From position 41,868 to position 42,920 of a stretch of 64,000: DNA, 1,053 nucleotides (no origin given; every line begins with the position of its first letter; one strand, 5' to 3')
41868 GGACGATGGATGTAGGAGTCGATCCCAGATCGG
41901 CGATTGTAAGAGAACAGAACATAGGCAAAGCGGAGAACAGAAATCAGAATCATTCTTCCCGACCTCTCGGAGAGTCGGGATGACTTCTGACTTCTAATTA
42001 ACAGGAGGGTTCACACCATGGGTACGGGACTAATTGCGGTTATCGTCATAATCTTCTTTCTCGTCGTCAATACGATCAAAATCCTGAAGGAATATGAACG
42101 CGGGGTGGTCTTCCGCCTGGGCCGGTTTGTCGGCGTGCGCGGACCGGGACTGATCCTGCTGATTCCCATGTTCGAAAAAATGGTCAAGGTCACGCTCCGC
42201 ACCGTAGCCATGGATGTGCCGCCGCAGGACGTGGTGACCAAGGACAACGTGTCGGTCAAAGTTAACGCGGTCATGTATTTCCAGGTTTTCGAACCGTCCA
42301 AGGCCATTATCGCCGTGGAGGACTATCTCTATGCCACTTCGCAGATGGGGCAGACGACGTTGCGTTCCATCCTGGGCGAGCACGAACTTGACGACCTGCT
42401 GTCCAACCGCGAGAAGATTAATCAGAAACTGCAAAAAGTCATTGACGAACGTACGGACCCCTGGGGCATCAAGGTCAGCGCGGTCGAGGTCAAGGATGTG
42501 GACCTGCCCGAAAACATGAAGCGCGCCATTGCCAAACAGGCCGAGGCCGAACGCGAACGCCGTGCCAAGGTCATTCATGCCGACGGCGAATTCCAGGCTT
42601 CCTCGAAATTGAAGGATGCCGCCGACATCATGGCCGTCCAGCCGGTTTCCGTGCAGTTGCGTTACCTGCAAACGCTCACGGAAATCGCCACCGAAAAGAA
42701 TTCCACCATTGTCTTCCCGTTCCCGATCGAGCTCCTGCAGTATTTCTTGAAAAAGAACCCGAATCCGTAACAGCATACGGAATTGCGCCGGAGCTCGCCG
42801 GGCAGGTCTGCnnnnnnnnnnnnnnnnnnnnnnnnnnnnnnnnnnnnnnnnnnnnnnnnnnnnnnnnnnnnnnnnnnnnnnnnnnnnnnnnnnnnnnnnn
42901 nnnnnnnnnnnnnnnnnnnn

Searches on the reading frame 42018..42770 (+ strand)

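Call 24: search_protein_families(library=pfam, proteins=[window:42018-42770:+], max_evalue=0.0001)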
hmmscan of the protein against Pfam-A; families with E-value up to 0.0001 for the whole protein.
window:42018-42770:+ (250 aa): 2 families
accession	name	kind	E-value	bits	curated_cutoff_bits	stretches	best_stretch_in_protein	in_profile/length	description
PF01145.31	Band_7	-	1.5e-39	136.3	23.6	1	22-190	2-174/176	SPFH domain / Band 7 family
PF13421.11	Band_7_1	-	1.5e-06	28.5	24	1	113-176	143-208/211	SPFH domain-Band 7 family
